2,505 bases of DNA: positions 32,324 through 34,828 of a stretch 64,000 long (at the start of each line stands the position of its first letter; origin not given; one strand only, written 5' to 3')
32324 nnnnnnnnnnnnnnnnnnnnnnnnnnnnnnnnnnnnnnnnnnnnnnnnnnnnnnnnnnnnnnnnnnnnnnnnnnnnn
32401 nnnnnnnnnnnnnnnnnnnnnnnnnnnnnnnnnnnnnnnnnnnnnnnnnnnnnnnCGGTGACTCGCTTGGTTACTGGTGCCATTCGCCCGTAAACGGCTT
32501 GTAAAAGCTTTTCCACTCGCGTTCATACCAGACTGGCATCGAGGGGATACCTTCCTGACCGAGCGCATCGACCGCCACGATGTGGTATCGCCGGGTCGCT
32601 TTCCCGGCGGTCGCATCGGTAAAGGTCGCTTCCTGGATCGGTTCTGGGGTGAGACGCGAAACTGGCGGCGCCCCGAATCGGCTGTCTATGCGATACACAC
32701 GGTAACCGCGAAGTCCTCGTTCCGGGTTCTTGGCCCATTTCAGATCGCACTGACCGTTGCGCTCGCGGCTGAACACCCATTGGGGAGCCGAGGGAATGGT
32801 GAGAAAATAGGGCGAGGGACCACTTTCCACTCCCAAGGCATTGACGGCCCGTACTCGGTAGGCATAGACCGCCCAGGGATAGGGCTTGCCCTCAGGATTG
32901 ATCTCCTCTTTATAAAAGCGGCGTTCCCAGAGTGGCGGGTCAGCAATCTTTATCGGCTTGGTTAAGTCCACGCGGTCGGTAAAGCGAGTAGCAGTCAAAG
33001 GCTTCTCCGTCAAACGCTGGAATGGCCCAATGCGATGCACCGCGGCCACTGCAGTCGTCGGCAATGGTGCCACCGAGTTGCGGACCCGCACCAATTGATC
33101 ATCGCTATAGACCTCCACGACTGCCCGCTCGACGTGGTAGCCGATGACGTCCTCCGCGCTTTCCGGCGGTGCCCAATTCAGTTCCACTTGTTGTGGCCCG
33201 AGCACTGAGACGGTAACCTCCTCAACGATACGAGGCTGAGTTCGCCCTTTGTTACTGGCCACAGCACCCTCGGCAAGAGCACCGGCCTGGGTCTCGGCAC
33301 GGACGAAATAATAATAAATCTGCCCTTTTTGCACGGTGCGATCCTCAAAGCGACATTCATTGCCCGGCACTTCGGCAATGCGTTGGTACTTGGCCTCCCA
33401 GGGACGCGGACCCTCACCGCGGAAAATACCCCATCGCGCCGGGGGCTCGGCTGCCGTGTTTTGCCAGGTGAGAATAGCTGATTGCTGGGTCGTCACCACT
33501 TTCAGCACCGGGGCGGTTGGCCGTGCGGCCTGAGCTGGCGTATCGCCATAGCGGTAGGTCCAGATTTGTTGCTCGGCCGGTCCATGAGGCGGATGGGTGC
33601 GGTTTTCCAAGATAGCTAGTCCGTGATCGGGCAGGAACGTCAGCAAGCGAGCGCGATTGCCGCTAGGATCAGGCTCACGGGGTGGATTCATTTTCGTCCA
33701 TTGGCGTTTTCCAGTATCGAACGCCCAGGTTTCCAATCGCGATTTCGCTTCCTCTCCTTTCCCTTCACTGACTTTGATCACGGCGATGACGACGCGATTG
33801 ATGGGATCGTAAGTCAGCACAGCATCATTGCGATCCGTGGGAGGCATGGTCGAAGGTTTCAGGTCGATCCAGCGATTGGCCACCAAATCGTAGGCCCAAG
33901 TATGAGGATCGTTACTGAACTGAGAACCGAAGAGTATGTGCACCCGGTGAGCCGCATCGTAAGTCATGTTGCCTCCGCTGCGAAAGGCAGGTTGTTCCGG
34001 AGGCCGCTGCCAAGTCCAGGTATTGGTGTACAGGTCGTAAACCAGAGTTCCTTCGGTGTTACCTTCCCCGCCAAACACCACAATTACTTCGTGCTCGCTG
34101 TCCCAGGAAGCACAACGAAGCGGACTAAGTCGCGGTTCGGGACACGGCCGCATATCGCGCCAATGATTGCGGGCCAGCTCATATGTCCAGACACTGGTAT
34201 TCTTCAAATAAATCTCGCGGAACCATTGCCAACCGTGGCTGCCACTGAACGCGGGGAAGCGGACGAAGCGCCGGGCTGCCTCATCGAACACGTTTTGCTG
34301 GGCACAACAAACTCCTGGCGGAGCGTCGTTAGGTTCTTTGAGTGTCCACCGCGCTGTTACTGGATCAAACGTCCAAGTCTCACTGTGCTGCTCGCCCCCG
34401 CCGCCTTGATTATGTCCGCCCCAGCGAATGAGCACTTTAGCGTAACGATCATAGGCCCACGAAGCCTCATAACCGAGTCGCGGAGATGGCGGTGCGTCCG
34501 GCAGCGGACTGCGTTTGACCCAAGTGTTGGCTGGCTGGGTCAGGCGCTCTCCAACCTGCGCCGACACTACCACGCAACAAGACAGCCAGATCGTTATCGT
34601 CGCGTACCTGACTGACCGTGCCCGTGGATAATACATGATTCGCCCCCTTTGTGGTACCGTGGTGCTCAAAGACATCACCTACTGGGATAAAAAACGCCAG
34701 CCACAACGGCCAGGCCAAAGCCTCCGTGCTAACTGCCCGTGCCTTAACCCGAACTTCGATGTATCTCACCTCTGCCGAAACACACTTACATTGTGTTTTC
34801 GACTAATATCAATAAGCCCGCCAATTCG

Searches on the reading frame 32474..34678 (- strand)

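Call 52: search_protein_families(library=pfam, proteins=[window:32474-34678:-])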
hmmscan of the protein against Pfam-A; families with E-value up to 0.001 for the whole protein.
window:32474-34678:- (735 aa): 6 families
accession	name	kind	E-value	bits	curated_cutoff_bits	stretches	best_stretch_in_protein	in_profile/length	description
PF24681.1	Kelch_KLHDC2_KLHL20_DRC7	-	8.7e-22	77.9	50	2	162-348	27-211/221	KLHDC2/KLHL20/DRC7 Kelch-repeats domain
PF24981.1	Beta-prop_ATRN-LZTR1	-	2.1e-11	44.1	50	1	62-232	35-203/289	Attractin/LZTR1 beta-propeller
PF13415.12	Kelch_3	-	9.8e-08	32.4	22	0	199-241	4-48/48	Galactose oxidase, central domain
PF13418.12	Kelch_4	-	0.00041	20.7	21.6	0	199-222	15-42/49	Galactose oxidase, central domain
PF00041.27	fn3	-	0.00063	20.3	25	0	485-519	3-37/84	Fibronectin type III domain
PF13964.12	Kelch_6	-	0.00073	19.9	25.3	0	87-113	18-42/50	Kelch motif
